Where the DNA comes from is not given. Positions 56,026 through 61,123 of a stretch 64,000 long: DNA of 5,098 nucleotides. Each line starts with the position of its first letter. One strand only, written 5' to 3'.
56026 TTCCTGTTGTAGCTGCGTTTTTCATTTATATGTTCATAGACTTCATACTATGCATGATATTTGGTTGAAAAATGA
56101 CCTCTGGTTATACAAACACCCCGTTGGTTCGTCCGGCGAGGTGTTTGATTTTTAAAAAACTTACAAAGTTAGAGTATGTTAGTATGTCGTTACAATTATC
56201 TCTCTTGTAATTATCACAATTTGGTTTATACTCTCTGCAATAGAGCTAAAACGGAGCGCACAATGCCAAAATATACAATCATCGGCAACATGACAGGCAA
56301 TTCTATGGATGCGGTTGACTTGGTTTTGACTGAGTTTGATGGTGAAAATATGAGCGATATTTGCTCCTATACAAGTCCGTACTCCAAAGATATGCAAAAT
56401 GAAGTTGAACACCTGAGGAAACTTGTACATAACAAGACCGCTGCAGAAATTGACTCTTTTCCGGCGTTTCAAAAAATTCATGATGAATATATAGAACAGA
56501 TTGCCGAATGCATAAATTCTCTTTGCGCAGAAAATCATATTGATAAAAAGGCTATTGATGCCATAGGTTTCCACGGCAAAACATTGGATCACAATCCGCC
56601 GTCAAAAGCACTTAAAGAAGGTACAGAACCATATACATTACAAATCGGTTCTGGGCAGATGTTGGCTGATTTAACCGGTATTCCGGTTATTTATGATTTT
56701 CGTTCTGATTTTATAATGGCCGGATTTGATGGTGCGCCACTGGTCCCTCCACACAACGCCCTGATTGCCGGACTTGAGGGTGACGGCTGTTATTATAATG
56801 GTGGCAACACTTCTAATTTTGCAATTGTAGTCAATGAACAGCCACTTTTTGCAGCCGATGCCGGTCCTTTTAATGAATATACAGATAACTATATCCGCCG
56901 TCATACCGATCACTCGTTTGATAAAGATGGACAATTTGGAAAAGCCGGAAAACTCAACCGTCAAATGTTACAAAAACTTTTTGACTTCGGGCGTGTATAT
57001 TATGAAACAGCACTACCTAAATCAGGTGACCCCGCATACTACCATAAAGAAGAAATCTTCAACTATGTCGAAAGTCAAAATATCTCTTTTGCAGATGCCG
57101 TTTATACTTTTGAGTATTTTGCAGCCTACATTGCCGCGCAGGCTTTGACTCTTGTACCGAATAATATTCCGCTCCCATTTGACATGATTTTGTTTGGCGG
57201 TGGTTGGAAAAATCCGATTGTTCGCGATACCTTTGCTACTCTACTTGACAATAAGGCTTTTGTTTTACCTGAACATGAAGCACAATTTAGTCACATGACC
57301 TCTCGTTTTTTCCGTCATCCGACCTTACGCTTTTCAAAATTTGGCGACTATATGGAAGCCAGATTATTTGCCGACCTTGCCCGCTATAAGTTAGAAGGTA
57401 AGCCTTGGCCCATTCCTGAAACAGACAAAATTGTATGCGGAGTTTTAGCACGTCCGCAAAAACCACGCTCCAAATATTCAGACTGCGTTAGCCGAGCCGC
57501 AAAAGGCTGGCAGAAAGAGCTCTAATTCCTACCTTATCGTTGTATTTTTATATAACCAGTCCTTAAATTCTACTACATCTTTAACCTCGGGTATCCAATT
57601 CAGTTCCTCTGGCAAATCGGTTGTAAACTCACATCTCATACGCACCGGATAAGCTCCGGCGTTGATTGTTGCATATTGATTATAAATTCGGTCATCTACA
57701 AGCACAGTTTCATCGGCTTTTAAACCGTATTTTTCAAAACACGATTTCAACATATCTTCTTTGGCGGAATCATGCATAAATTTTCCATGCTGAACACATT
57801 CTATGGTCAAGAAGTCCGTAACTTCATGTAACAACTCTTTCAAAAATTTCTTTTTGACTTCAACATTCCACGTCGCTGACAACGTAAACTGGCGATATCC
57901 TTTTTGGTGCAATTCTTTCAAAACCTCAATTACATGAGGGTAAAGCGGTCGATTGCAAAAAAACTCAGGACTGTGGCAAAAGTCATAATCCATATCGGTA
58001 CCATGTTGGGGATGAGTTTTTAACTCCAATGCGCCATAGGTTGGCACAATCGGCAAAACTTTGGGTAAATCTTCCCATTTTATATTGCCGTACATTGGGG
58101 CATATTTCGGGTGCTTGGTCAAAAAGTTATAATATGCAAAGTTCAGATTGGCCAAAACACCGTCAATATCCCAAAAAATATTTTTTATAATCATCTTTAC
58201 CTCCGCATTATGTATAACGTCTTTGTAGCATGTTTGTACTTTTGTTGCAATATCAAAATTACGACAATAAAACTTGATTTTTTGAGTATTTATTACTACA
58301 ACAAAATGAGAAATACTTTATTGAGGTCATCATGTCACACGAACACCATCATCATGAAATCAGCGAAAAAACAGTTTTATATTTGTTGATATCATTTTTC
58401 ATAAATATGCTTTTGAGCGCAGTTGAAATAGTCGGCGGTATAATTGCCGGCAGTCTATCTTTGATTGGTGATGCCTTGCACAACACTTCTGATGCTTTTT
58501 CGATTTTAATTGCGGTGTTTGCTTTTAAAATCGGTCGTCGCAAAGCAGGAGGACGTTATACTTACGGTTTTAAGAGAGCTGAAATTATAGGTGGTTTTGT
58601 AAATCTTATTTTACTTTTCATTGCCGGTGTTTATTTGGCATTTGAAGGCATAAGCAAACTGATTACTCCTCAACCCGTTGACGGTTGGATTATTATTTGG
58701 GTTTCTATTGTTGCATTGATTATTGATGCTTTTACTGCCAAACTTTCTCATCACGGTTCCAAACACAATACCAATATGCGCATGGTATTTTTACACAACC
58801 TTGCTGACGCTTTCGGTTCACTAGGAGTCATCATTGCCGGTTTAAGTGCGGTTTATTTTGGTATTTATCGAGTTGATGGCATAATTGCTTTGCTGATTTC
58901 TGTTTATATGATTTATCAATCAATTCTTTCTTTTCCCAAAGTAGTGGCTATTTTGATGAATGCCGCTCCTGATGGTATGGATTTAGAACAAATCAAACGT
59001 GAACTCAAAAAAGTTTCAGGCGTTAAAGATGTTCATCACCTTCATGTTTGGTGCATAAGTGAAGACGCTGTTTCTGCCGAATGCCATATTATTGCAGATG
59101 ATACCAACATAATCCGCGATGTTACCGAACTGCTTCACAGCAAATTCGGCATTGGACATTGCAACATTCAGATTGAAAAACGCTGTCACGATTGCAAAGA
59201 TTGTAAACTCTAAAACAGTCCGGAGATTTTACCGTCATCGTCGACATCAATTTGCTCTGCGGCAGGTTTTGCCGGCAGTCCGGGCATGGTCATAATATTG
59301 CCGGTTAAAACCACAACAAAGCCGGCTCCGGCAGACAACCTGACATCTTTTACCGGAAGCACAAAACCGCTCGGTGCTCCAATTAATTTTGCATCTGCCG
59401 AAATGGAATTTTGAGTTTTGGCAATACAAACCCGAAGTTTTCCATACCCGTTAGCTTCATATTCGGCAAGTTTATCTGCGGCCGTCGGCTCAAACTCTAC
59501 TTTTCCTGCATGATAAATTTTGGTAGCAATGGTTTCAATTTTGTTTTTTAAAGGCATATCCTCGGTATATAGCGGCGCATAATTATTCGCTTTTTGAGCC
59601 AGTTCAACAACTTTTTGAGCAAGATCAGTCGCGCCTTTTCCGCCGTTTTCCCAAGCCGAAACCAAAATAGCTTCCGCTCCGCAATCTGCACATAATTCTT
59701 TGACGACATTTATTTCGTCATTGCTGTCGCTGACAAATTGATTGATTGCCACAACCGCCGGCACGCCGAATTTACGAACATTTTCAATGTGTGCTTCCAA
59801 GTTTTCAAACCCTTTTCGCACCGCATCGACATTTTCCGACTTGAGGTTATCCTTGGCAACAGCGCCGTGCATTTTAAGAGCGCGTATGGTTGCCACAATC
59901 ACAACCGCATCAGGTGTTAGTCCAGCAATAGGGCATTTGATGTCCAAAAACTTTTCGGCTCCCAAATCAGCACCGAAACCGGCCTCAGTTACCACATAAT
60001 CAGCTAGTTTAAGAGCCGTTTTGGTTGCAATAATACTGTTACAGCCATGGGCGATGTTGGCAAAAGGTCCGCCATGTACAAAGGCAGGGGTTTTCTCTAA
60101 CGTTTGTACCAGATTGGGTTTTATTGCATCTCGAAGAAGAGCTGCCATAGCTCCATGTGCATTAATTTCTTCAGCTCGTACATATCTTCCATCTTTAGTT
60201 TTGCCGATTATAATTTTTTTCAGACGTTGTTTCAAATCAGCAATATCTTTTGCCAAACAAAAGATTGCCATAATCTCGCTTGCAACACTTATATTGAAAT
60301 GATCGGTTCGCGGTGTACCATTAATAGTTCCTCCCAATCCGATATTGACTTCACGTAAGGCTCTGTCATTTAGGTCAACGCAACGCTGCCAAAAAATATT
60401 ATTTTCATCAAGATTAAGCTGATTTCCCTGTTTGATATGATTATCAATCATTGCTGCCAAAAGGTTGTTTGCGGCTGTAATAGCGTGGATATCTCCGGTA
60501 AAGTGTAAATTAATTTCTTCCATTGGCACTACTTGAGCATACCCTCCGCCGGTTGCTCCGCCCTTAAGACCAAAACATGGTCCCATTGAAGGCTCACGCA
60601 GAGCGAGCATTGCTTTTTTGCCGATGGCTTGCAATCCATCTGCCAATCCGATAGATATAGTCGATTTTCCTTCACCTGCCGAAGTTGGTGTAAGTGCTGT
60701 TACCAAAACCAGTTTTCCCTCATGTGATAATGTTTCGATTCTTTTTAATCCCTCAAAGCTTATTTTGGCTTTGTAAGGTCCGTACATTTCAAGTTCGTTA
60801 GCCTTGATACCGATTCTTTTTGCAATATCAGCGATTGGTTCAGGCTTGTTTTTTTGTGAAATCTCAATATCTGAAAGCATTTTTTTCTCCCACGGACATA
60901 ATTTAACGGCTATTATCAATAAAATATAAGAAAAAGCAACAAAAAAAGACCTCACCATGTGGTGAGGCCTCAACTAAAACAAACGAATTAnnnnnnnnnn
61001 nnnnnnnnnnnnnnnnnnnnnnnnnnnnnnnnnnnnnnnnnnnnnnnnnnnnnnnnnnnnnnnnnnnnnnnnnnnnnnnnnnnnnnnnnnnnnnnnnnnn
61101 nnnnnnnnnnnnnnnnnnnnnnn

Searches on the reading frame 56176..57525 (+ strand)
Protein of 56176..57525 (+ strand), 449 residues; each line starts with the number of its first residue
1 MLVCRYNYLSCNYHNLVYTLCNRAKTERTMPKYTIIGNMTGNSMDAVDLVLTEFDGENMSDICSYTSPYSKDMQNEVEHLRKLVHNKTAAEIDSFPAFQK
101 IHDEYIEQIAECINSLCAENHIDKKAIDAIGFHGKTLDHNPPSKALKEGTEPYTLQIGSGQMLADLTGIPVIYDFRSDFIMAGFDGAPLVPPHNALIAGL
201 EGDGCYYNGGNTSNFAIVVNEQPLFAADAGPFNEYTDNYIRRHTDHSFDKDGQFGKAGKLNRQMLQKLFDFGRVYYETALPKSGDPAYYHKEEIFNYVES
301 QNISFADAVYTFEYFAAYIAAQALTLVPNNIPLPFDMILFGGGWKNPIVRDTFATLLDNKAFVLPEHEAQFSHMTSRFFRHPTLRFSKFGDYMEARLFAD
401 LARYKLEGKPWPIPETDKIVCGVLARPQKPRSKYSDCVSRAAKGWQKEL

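Call 61: search_protein_families(library=pfam, proteins=[window:56176-57525:+], max_evalue=0.00001)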
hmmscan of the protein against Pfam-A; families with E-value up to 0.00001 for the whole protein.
window:56176-57525:+ (449 aa): 1 family
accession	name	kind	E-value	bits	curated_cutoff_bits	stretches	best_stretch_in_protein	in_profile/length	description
PF03702.20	AnmK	-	1.7e-48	166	24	1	35-359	3-313/367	Anhydro-N-acetylmuramic acid kinase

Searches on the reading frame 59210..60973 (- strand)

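Call 61: search_protein_families(library=pfam, proteins=[window:59210-60973:-], max_evalue=0.00001)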
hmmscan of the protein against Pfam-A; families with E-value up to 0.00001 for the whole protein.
window:59210-60973:- (587 aa): 1 family
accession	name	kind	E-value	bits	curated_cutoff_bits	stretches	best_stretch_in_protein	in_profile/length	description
PF01268.25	FTHFS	-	1.4e-267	888.8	27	1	34-587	2-556/556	Formate--tetrahydrofolate ligase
